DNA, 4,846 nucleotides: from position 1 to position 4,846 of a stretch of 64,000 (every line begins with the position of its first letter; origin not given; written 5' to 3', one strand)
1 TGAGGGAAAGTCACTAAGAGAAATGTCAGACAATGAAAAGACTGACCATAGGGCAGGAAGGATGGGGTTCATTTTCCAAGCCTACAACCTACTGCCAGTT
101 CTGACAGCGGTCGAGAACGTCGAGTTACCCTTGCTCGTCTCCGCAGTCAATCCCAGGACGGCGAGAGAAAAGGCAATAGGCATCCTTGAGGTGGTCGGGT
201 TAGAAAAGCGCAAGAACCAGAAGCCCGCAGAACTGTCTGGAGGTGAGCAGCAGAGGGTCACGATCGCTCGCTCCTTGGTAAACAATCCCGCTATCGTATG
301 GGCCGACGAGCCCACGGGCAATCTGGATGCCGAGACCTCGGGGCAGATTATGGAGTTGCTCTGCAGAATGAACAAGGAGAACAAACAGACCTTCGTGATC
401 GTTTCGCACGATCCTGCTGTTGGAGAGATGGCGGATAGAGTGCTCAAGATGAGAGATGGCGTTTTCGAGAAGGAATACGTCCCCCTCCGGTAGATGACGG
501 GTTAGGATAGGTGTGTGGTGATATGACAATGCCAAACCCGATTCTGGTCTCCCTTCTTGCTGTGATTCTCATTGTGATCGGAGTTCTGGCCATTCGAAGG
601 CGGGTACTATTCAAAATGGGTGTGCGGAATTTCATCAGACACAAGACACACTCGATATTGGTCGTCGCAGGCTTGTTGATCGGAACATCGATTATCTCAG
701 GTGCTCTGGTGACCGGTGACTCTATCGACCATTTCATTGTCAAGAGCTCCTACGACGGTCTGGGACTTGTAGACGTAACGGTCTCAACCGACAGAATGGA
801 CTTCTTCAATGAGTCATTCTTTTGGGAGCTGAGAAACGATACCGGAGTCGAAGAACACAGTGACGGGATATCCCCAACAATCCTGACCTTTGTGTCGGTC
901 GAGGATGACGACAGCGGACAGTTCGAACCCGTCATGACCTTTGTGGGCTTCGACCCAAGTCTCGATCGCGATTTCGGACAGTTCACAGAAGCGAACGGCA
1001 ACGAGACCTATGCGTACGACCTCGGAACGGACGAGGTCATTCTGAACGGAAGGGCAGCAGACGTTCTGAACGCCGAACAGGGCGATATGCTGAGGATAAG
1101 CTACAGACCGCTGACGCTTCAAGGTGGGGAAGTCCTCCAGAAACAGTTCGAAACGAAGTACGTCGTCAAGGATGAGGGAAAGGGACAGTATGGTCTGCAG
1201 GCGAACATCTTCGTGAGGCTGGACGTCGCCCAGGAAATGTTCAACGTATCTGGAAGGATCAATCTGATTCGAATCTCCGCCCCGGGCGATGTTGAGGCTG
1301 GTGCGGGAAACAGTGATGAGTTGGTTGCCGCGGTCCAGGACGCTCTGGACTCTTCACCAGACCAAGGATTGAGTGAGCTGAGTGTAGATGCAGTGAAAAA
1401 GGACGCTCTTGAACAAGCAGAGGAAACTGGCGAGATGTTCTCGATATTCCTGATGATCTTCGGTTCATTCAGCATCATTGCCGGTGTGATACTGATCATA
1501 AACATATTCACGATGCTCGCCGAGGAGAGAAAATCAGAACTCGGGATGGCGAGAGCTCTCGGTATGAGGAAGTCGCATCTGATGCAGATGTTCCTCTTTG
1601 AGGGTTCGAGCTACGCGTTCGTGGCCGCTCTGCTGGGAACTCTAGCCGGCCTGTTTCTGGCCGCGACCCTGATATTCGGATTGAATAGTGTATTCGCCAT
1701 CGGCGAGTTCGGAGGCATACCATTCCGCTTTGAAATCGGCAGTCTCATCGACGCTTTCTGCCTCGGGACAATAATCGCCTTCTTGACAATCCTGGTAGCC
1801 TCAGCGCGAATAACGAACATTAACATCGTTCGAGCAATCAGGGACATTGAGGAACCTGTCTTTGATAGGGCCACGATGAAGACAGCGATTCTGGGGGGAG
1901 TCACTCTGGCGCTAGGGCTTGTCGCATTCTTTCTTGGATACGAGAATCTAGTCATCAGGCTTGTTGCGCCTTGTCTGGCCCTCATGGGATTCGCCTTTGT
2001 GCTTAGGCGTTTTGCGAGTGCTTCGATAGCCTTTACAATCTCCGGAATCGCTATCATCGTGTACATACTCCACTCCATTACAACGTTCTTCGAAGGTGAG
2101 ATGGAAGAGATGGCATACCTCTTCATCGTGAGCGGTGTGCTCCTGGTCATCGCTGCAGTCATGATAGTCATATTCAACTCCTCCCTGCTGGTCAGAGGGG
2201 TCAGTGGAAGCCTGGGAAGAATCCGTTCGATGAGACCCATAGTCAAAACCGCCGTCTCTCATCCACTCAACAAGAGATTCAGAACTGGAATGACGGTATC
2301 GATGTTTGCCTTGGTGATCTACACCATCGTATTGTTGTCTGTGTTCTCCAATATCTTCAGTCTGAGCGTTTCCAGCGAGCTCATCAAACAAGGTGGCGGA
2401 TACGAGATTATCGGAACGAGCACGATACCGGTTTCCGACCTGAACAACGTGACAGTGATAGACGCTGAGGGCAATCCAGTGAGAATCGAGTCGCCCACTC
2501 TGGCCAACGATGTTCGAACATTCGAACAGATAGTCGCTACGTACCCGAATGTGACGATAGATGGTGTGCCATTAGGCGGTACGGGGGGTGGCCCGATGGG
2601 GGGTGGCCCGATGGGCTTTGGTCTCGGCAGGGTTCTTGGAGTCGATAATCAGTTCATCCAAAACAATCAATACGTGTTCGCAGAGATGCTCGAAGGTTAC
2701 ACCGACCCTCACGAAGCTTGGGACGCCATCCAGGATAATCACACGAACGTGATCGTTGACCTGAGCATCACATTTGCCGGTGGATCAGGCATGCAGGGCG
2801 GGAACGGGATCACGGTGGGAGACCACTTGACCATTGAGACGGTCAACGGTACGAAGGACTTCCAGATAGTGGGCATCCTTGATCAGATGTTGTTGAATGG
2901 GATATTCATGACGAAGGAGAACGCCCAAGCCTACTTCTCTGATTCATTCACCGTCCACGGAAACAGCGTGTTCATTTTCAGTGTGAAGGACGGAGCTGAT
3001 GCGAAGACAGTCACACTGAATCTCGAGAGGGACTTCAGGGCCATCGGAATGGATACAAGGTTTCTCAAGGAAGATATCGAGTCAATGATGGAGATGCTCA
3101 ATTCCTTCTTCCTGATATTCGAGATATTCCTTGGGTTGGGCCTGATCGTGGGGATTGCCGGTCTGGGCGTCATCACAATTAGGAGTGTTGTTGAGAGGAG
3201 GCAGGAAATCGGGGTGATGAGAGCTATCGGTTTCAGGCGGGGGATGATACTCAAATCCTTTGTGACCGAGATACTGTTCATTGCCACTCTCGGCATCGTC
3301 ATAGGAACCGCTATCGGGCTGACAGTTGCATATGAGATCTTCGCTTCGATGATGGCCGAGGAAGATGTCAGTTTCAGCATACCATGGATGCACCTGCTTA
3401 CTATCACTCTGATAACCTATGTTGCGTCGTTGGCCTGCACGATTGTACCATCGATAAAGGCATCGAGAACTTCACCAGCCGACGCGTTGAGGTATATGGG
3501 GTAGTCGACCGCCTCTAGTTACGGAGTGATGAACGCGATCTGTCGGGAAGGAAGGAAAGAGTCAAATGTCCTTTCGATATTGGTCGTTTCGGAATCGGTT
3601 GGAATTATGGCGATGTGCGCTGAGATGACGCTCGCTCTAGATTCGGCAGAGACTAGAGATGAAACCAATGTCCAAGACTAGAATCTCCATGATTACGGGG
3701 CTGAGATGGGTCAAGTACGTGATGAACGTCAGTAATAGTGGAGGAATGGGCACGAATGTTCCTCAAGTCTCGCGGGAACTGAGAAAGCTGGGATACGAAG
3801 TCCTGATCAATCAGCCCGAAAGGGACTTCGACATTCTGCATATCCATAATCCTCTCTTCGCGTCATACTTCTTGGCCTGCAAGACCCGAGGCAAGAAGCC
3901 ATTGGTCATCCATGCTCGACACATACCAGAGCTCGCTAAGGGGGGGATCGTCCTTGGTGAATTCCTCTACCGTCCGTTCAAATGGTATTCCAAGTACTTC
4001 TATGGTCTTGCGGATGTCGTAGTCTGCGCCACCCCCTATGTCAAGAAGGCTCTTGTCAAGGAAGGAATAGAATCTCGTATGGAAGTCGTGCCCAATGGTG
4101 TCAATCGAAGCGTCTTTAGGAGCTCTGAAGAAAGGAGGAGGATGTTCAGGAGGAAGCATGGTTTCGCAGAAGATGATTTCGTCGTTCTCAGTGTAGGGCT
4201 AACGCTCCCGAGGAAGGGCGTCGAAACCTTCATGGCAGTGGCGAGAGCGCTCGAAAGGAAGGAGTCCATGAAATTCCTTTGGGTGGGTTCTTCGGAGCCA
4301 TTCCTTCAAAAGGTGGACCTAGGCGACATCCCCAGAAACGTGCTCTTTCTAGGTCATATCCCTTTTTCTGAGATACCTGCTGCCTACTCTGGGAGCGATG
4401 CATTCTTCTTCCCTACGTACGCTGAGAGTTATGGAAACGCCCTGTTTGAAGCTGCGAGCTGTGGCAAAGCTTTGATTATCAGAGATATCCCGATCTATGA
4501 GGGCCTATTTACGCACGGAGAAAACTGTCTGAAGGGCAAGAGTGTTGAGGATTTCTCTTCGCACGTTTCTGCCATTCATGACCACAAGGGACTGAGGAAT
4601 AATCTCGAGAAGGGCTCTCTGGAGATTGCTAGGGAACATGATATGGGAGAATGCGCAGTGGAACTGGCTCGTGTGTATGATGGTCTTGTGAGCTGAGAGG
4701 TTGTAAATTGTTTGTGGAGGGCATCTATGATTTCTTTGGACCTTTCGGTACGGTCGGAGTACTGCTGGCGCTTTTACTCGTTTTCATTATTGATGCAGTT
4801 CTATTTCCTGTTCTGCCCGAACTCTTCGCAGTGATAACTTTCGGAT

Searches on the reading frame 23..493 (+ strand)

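Call 38: search_protein_families(library=pfam, proteins=[window:23-493:+], max_evalue=0.001)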
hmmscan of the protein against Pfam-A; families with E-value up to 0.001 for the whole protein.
window:23-493:+ (156 aa): 1 family
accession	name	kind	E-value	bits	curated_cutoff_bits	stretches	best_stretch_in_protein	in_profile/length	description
PF00005.33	ABC_tran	-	2.9e-15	57.5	25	1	5-98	52-136/137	ABC transporter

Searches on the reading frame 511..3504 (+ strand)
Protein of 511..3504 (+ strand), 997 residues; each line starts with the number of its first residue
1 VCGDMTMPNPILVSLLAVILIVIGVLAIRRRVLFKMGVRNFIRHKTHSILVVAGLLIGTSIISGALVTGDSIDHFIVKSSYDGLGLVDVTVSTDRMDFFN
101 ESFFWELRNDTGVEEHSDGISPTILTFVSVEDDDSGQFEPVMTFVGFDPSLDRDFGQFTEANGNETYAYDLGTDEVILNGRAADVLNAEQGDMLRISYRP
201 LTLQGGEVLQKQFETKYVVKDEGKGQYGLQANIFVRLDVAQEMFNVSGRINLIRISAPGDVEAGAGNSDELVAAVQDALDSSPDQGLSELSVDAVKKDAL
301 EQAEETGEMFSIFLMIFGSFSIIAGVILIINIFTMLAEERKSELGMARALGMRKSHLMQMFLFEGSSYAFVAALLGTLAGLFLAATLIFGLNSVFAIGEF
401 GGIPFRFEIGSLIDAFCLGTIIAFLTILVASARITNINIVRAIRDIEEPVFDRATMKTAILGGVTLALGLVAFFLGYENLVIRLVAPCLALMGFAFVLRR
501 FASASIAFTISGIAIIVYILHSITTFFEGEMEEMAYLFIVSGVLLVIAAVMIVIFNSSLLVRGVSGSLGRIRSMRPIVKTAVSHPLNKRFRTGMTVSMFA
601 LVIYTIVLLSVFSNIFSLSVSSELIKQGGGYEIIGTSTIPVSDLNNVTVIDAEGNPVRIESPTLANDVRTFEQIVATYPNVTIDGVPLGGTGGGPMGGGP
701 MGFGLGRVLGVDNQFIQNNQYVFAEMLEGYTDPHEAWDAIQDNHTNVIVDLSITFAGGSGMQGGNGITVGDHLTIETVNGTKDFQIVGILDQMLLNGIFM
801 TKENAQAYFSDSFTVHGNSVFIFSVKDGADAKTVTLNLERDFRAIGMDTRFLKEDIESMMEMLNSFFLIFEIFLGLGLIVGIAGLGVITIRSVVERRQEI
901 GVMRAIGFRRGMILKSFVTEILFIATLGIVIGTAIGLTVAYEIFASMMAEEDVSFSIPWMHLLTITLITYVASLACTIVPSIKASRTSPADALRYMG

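Call 7: search_protein_families(library=pfam, proteins=[window:511-3504:+], max_evalue=0.1)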
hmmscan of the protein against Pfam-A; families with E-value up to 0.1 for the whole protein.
window:511-3504:+ (997 aa): 2 families
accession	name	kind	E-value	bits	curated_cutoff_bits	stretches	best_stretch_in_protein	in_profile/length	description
PF02687.27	FtsX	-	8.5e-35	119.9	25.5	2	872-989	2-120/120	FtsX-like permease C-terminal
PF13753.12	SWM_repeat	-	0.093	13.4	27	0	808-840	35-69/86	Putative flagellar system-associated repeat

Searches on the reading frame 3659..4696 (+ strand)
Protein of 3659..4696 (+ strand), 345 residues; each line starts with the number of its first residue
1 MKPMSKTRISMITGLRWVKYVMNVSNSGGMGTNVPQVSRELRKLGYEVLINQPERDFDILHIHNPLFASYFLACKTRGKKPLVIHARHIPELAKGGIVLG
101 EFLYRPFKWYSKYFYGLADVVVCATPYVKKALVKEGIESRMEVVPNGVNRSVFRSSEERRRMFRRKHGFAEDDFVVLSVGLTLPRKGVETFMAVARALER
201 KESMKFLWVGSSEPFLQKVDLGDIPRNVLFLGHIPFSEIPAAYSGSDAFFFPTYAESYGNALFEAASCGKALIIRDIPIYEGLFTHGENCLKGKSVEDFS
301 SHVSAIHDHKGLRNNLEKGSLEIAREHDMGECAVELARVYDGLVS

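Call 7: search_protein_families(library=pfam, proteins=[window:3659-4696:+], max_evalue=0.1)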
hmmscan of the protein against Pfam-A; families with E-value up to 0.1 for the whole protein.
window:3659-4696:+ (345 aa): 5 families
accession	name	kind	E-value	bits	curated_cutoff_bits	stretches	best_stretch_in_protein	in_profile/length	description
PF00534.26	Glycos_transf_1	-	9e-21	74.6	26.4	1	163-318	5-167/172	Glycosyl transferases group 1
PF13439.12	Glyco_transf_4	-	7.4e-17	62.3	28.5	1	55-150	71-168/170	Glycosyltransferase Family 4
PF13692.12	Glyco_trans_1_4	-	1.2e-15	58.5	27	1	175-306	3-139/142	Glycosyl transferases group 1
PF13524.12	Glyco_trans_1_2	-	6.1e-11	42.9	25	1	196-333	7-139/144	Glycosyl transferase-like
PF13579.12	Glyco_trans_4_4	-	1.1e-09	39.3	29.7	1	54-147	69-158/158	Glycosyl transferase 4-like domain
